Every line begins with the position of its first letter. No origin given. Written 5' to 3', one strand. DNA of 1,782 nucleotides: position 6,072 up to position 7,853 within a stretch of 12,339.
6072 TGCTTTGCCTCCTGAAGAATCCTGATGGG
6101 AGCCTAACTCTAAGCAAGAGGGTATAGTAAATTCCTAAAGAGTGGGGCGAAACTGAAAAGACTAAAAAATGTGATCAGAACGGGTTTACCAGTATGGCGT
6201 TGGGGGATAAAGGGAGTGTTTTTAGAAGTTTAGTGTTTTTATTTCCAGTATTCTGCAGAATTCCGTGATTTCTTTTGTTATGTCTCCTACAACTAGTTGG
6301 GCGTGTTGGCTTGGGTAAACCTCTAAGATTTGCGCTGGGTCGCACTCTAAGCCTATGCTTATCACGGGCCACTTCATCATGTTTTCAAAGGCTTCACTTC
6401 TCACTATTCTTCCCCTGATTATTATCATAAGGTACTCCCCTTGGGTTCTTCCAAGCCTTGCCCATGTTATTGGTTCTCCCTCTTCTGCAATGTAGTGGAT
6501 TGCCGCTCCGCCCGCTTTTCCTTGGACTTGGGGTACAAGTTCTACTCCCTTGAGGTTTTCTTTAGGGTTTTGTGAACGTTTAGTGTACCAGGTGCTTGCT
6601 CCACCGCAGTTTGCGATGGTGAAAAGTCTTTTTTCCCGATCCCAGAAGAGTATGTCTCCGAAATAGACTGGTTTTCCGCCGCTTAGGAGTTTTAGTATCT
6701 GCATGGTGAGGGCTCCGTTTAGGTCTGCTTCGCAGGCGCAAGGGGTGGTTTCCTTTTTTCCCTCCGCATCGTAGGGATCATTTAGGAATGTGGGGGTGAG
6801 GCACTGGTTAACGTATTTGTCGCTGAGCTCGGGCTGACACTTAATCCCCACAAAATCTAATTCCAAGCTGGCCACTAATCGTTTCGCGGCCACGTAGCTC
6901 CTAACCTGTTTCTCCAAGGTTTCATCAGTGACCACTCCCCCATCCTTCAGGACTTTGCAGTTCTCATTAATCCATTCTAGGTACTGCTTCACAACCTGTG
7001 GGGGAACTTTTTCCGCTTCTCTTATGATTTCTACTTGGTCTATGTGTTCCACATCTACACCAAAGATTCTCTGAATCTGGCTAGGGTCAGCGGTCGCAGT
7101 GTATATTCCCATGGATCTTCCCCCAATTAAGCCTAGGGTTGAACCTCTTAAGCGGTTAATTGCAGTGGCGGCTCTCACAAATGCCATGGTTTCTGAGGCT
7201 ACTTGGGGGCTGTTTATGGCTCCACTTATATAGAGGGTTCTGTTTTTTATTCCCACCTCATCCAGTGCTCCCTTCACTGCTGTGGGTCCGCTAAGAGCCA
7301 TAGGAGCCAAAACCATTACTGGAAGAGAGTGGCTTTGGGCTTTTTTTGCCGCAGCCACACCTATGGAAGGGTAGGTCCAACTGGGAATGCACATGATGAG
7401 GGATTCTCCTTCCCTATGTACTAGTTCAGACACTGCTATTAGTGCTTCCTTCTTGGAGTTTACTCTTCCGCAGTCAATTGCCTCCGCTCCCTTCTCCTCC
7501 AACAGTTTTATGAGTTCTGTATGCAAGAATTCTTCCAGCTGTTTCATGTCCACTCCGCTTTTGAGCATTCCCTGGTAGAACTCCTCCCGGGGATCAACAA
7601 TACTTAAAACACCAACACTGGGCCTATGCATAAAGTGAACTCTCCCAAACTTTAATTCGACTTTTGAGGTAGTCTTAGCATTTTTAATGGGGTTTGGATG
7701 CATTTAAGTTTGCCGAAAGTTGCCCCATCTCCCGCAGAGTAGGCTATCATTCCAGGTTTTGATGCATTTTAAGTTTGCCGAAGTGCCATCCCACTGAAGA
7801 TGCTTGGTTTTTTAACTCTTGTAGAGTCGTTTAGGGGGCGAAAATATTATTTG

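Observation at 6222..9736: FucI + PfkB + DhnA: a non-orthologous phosphorylative deoxy-sugar/pentose pathway in an apparent archaeon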

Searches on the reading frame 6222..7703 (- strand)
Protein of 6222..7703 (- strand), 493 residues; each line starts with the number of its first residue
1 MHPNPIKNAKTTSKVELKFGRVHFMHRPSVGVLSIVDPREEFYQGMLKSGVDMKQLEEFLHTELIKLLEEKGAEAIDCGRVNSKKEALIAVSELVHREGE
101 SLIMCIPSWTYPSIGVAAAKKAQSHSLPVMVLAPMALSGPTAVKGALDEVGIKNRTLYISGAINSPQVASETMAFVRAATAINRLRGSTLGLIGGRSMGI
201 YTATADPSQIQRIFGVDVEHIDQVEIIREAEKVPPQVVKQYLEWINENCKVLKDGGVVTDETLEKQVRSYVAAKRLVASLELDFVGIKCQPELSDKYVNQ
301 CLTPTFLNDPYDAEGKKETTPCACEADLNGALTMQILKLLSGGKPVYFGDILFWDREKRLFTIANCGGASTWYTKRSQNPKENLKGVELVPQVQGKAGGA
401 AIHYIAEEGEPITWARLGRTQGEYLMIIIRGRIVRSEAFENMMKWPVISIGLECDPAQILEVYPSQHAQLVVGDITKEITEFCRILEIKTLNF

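Call 3: search_protein_families(library=pfam, proteins=[window:6222-7703:-])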
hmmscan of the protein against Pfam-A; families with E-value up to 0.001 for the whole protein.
window:6222-7703:- (493 aa): 3 families
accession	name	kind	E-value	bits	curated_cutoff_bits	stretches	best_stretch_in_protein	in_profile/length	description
PF02952.23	Fucose_iso_C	-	3.8e-13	49.7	29.3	1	364-489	2-138/143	L-fucose isomerase, C-terminal domain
PF07882.17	Fucose_iso_N2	-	7.6e-12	45.6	22.3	1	193-255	6-70/180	L-fucose isomerase, second N-terminal domain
PF07881.17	Fucose_iso_N1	-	6.9e-07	29.7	28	1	28-187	2-169/169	L-fucose isomerase, first N-terminal domain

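Call 4: search_protein_families(library=ncbifam, proteins=[window:6222-7703:-])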
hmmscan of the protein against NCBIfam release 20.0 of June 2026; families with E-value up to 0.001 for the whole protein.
window:6222-7703:- (493 aa): 3 families
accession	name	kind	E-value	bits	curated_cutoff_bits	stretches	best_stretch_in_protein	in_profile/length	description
NF048012.1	SlpQosIsomSftI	equivalog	1.1e-25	90.3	700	1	158-491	127-441/443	sulfoquinovose isomerase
NF008220.0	PRK10991.1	equivalog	5.6e-14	51.5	775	1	167-258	154-247/591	L-fucose isomerase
TIGR01089.1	fucI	equivalog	5.4e-11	41.6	850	1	167-255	151-241/587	L-fucose isomerase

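Call 5: search_solved_structures(query=window:6222-7703:-, max_evalue=0.001)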
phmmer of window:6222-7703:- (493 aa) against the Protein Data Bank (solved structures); distinct sequences matched with E-value up to 0.001: 6.
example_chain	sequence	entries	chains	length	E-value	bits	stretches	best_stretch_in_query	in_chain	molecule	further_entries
3a9r_A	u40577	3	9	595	2.3e-10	42.8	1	126-356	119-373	D-arabinose isomerase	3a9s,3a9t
4c21_A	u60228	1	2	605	2.6e-07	32.8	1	142-251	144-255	L-FUCOSE ISOMERASE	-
4c22_A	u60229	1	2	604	2.8e-07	32.7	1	143-251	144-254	L-FUCOSE ISOMERASE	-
4c20_A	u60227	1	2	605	2.8e-07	32.7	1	143-251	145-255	L-FUCOSE ISOMERASE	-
6k1f_A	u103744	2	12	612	2.3e-06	29.7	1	168-279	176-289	L-fucose isomerase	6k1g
1fui_A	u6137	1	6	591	1.5e-05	26.9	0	168-256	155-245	L-FUCOSE ISOMERASE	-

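Call 8: find_homologous_proteins(query=window:6222-7703:-)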
Query window:6222-7703:- (493 aa): 683 proteins with E <= 0.001 among 8000 candidates; the best 120 are listed. Only proteins of 271 to 863 residues were searched: fused or split forms outside these lengths cannot appear, so this answer is no evidence that the protein stands alone or is whole; lengths 'longer' or 'shorter' looks for them.
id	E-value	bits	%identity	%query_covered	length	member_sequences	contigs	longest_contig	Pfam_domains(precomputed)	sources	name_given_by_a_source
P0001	0.0e+0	1033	97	95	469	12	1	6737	PF02952.24,PF07881.18,PF07882.18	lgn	-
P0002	1.6e-246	837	75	95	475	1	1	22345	PF02952.24,PF07881.18,PF07882.18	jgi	jgi:L-fucose isomerase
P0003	4.3e-241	819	75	95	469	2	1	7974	PF02952.24,PF07881.18,PF07882.18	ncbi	ncbi:MAG: L-fucose/L-arabinose isomerase family protein [Candidatus Lokiarchaeia archaeon]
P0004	1.5e-228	777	69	95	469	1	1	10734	PF02952.24,PF07881.18,PF07882.18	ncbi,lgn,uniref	ncbi:MAG: L-fucose/L-arabinose isomerase family protein [Candidatus Jordarchaeum sp.]|uniref:L-fucos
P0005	1.5e-172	593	55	95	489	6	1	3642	PF02952.24,PF07882.18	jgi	jgi:L-fucose isomerase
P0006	5.2e-171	588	55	97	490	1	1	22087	PF02952.24,PF07882.18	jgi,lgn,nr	nr:hypothetical protein [Candidatus Njordarchaeota archaeon]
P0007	5.7e-169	581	54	95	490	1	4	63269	PF02952.24,PF07882.18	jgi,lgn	jgi:L-fucose isomerase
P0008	2.0e-165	569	54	95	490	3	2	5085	PF02952.24,PF07882.18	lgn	-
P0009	7.4e-161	554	52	95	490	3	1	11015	PF02952.24,PF07882.18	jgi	jgi:L-fucose isomerase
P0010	1.7e-158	546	50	95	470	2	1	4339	PF02952.24,PF07881.18,PF07882.18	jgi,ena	-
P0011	4.9e-142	492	48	94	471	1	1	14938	PF02952.24,PF07881.18,PF07882.18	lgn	-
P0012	4.1e-133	463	47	94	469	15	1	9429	PF02952.24,PF07881.18,PF07882.18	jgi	-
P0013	8.3e-130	452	45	94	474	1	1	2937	PF02952.24,PF07881.18,PF07882.18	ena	-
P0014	2.5e-128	447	45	95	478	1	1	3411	PF02952.24,PF07881.18,PF07882.18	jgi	-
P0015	7.2e-125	435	42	97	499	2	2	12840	PF02952.24,PF07881.18,PF07882.18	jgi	jgi:L-fucose isomerase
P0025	7.2e-114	399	45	94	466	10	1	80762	PF02952.24,PF07881.18,PF07882.18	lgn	-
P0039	1.9e-106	375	43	95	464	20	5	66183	PF02952.24,PF07881.18,PF07882.18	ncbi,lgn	ncbi:MAG: hypothetical protein QXP94_05840 [Thermofilaceae archaeon]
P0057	5.6e-97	343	39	94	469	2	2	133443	PF02952.24,PF07881.18,PF07882.18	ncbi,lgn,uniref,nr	ncbi:L-fucose/L-arabinose isomerase family protein [Candidatus Caldatribacterium sp.]|uniref:L-fucos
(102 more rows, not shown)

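Call 10: find_encoding_contigs(protein=P0002, flank=8000, max_places=2)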
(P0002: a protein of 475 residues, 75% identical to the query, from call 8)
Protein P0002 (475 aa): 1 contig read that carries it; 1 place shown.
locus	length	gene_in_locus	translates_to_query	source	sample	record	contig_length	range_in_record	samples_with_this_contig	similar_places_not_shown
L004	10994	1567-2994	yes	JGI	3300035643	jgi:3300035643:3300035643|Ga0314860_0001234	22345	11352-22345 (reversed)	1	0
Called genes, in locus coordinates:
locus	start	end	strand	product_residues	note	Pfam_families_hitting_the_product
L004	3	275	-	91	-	?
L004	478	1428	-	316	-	PF00294:PfkB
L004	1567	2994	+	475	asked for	PF07881:Fucose_iso_N1, PF07882:Fucose_iso_N2 (weak), PF02952:Fucose_iso_C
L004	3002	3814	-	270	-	PF01791:DeoC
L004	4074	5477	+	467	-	PF04389:Peptidase_M28 (faint)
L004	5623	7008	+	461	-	PF01425:Amidase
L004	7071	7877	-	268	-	PF02567:PhzC-PhzF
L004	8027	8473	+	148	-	PF09719:C_GCAxxG_C_C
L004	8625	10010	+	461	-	PF01425:Amidase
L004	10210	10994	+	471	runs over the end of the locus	PF01425:Amidase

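Call 11: find_encoding_contigs(protein=P0004, flank=8000, max_places=2)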
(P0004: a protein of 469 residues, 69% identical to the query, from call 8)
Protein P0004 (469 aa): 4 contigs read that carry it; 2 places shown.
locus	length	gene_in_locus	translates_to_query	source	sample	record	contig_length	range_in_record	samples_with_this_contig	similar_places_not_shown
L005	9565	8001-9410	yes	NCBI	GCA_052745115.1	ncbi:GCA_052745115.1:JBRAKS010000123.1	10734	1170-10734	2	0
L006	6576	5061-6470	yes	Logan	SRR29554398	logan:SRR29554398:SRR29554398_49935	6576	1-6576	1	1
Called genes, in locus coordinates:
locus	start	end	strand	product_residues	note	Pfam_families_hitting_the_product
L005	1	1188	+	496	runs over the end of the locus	PF00501:AMP-binding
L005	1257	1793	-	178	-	PF13302:Acetyltransf_3, PF00583:Acetyltransf_1, PF13508:Acetyltransf_7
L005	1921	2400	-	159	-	-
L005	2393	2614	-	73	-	-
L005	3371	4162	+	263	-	PF00561:Abhydrolase_1 (weak), PF12146:Hydrolase_4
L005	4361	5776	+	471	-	PF01425:Amidase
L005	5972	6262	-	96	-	-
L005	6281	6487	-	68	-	-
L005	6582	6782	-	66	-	PF05168:HEPN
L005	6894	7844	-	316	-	PF00294:PfkB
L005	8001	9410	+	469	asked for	PF07881:Fucose_iso_N1 (weak), PF07882:Fucose_iso_N2 (faint), PF02952:Fucose_iso_C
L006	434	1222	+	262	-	PF00561:Abhydrolase_1 (weak), PF12146:Hydrolase_4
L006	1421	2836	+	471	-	PF01425:Amidase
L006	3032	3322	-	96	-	-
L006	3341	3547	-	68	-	-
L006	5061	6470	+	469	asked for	PF07881:Fucose_iso_N1 (weak), PF07882:Fucose_iso_N2 (faint), PF02952:Fucose_iso_C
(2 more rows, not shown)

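Call 12: find_encoding_contigs(protein=P0007, flank=8000, max_places=2)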
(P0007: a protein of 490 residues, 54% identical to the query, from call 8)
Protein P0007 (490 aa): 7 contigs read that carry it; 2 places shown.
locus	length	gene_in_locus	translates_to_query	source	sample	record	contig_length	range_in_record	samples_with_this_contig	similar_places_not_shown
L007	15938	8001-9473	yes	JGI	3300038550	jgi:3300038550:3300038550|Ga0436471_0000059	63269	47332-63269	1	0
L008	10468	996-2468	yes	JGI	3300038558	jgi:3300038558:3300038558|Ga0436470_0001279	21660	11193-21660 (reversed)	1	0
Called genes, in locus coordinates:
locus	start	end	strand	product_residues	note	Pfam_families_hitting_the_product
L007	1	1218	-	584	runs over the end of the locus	PF00384:Molybdopterin, PF01568:Molydop_binding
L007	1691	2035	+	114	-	-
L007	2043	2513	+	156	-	PF02566:OsmC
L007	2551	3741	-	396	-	PF04389:Peptidase_M28, PF05343:Peptidase_M42 (faint), PF01546:Peptidase_M20, PF07687:M20_dimer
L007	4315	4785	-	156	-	-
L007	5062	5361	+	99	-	-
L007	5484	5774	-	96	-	-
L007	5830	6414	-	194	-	PF08901:DUF1847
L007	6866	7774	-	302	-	PF00294:PfkB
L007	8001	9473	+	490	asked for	PF07882:Fucose_iso_N2 (faint), PF02952:Fucose_iso_C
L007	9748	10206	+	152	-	PF01047:MarR (weak), PF13404:HTH_AsnC-type, PF13412:HTH_24, PF22451:NirdL-like_HTH (weak), PF01037:AsnC_trans_reg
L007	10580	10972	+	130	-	PF06695:Sm_multidrug_ex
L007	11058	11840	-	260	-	-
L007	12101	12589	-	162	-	-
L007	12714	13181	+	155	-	PF12773:DZR (weak), PF13240:Zn_Ribbon_1, PF13248:Zn_ribbon_3 (weak), PF24460:DUF7575 (weak)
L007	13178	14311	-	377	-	PF03321:GH3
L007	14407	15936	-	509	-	PF11794:HpaB_N, PF03241:HpaB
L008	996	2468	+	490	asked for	PF07882:Fucose_iso_N2 (faint), PF02952:Fucose_iso_C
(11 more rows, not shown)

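Call 13: find_encoding_contigs(protein=P0039, flank=8000, max_places=2)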
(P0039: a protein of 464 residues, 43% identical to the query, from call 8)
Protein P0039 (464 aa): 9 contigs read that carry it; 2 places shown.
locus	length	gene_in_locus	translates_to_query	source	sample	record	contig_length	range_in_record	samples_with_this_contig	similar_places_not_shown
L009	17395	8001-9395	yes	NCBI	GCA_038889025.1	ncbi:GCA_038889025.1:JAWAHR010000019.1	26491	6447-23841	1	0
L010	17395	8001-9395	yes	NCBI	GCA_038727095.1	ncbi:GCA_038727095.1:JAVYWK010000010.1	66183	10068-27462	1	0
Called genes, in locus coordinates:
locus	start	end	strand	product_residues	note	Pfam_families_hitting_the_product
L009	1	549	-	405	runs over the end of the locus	PF13510:Fer2_4, PF13353:Fer4_12, PF04055:Radical_SAM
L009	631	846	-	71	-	-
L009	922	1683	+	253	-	-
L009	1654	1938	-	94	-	-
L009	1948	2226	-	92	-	PF01998:DUF131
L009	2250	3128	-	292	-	PF04909:Amidohydro_2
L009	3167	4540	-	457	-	PF02056:Glyco_hydro_4, PF11975:Glyco_hydro_4C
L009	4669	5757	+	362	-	PF00085:Thioredoxin (weak), PF03190:Thioredox_DsbH, PF13098:Thioredoxin_2, PF13899:Thioredoxin_7 (weak), PF02683:DsbD_TM (weak)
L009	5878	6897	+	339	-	-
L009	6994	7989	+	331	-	PF00294:PfkB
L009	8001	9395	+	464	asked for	PF07881:Fucose_iso_N1 (weak), PF07882:Fucose_iso_N2 (faint), PF02952:Fucose_iso_C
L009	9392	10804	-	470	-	PF01841:Transglut_core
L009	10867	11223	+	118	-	-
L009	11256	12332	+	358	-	PF01637:ATPase_2, PF13191:AAA_16, PF13173:AAA_14 (faint), PF13401:AAA_22 (weak), PF21100:WHD_MCM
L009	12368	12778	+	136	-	-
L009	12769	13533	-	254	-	-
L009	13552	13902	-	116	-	PF00892:EamA (weak)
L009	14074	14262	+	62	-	-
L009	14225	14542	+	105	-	-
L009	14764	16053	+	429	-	PF03951:Gln-synt_N, PF00120:Gln-synt_C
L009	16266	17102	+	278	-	PF02830:V4R (weak)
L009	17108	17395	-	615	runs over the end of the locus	PF06733:DEAD_2, PF13307:Helicase_C_2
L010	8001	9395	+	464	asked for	PF07881:Fucose_iso_N1 (weak), PF07882:Fucose_iso_N2 (faint), PF02952:Fucose_iso_C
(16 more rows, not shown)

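Call 14: find_encoding_contigs(protein=P0025, flank=8000, max_places=1)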
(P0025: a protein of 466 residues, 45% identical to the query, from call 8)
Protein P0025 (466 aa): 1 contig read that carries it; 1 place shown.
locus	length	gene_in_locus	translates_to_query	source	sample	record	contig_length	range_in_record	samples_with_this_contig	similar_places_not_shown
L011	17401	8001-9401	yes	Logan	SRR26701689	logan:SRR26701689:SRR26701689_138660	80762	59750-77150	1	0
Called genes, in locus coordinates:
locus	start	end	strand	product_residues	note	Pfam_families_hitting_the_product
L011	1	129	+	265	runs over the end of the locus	PF01040:UbiA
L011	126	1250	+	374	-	PF13439:Glyco_transf_4, PF13579:Glyco_trans_4_4, PF20706:GT4-conflict, PF00534:Glycos_transf_1, PF13692:Glyco_trans_1_4, PF13524:Glyco_trans_1_2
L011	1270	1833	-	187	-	-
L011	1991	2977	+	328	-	PF07882:Fucose_iso_N2, PF02952:Fucose_iso_C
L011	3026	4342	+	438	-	PF24856:AraA_central (faint)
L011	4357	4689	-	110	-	PF03091:CutA1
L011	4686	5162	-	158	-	PF00578:AhpC-TSA, PF08534:Redoxin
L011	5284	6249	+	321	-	PF03747:ADP_ribosyl_GH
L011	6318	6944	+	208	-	PF01470:Peptidase_C15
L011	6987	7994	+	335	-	PF00294:PfkB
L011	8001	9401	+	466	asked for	PF07881:Fucose_iso_N1, PF07882:Fucose_iso_N2 (faint), PF02952:Fucose_iso_C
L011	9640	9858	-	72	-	-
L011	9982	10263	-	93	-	PF00881:Nitroreductase, PF14512:TM1586_NiRdase (weak)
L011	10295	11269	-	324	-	PF01545:Cation_efflux (weak), PF16916:ZT_dimer (weak), PF02579:Nitro_FeMo-Co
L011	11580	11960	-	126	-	-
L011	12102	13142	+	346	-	PF00884:Sulfatase (weak)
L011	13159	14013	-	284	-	PF00135:COesterase, PF20434:BD-FAE, PF07859:Abhydrolase_3, PF12697:Abhydrolase_6 (weak)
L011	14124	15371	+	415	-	PF01041:DegT_DnrJ_EryC1, PF01053:Cys_Met_Meta_PP (weak), PF01212:Beta_elim_lyase (weak)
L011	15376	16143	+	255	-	PF01026:TatD_DNase, PF04909:Amidohydro_2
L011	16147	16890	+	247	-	PF04909:Amidohydro_2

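Call 15: find_encoding_contigs(protein=P0057, flank=8000, max_places=1)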
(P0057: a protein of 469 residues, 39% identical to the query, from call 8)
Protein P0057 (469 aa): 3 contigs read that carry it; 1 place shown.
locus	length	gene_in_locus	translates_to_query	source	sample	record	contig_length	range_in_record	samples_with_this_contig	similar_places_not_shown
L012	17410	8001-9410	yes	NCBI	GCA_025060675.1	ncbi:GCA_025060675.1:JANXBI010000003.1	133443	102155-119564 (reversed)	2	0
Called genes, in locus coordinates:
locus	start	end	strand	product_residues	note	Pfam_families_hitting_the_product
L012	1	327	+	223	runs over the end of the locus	PF06130:PTAC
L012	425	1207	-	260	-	PF03992:ABM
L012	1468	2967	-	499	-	PF00370:FGGY_N, PF02782:FGGY_C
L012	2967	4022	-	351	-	PF08240:ADH_N, PF00107:ADH_zinc_N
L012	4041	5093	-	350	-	PF08240:ADH_N, PF16912:Glu_dehyd_C, PF00107:ADH_zinc_N, PF13602:ADH_zinc_N_2 (weak)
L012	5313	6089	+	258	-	PF08220:HTH_DeoR, PF08279:HTH_11, PF00392:GntR (weak), PF00455:DeoRC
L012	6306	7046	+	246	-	PF00106:adh_short, PF01370:Epimerase (weak), PF08659:KR, PF13561:adh_short_C2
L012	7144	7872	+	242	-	PF03992:ABM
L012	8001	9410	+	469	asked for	PF07881:Fucose_iso_N1, PF07882:Fucose_iso_N2 (faint), PF02952:Fucose_iso_C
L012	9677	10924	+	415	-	PF13433:Peripla_BP_5, PF13458:Peripla_BP_6, PF01094:ANF_receptor (weak)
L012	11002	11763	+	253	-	PF00005:ABC_tran, PF13304:AAA_21 (faint)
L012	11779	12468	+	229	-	PF00005:ABC_tran, PF13304:AAA_21 (faint)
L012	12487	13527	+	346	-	PF02653:BPD_transp_2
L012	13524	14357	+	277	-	PF02653:BPD_transp_2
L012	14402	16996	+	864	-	PF00672:HAMP (weak), PF00015:MCPsignal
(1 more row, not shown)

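Call 43: search_solved_structures(query=window:6222-7631:-, max_evalue=0.01, show_alignments=5)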
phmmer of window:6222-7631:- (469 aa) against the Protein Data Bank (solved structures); distinct sequences matched with E-value up to 0.01: 6.
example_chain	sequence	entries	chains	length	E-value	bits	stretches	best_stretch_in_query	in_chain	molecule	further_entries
3a9r_A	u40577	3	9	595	2.2e-10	43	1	103-332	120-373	D-arabinose isomerase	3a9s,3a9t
4c22_A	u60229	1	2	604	2.5e-07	32.8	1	120-227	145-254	L-FUCOSE ISOMERASE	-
4c21_A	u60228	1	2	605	2.5e-07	32.8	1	120-227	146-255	L-FUCOSE ISOMERASE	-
4c20_A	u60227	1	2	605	2.6e-07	32.8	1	120-227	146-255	L-FUCOSE ISOMERASE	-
6k1f_A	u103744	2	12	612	1.8e-06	30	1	144-254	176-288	L-fucose isomerase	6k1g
1fui_A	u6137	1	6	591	1.2e-05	27.3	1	144-232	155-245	L-FUCOSE ISOMERASE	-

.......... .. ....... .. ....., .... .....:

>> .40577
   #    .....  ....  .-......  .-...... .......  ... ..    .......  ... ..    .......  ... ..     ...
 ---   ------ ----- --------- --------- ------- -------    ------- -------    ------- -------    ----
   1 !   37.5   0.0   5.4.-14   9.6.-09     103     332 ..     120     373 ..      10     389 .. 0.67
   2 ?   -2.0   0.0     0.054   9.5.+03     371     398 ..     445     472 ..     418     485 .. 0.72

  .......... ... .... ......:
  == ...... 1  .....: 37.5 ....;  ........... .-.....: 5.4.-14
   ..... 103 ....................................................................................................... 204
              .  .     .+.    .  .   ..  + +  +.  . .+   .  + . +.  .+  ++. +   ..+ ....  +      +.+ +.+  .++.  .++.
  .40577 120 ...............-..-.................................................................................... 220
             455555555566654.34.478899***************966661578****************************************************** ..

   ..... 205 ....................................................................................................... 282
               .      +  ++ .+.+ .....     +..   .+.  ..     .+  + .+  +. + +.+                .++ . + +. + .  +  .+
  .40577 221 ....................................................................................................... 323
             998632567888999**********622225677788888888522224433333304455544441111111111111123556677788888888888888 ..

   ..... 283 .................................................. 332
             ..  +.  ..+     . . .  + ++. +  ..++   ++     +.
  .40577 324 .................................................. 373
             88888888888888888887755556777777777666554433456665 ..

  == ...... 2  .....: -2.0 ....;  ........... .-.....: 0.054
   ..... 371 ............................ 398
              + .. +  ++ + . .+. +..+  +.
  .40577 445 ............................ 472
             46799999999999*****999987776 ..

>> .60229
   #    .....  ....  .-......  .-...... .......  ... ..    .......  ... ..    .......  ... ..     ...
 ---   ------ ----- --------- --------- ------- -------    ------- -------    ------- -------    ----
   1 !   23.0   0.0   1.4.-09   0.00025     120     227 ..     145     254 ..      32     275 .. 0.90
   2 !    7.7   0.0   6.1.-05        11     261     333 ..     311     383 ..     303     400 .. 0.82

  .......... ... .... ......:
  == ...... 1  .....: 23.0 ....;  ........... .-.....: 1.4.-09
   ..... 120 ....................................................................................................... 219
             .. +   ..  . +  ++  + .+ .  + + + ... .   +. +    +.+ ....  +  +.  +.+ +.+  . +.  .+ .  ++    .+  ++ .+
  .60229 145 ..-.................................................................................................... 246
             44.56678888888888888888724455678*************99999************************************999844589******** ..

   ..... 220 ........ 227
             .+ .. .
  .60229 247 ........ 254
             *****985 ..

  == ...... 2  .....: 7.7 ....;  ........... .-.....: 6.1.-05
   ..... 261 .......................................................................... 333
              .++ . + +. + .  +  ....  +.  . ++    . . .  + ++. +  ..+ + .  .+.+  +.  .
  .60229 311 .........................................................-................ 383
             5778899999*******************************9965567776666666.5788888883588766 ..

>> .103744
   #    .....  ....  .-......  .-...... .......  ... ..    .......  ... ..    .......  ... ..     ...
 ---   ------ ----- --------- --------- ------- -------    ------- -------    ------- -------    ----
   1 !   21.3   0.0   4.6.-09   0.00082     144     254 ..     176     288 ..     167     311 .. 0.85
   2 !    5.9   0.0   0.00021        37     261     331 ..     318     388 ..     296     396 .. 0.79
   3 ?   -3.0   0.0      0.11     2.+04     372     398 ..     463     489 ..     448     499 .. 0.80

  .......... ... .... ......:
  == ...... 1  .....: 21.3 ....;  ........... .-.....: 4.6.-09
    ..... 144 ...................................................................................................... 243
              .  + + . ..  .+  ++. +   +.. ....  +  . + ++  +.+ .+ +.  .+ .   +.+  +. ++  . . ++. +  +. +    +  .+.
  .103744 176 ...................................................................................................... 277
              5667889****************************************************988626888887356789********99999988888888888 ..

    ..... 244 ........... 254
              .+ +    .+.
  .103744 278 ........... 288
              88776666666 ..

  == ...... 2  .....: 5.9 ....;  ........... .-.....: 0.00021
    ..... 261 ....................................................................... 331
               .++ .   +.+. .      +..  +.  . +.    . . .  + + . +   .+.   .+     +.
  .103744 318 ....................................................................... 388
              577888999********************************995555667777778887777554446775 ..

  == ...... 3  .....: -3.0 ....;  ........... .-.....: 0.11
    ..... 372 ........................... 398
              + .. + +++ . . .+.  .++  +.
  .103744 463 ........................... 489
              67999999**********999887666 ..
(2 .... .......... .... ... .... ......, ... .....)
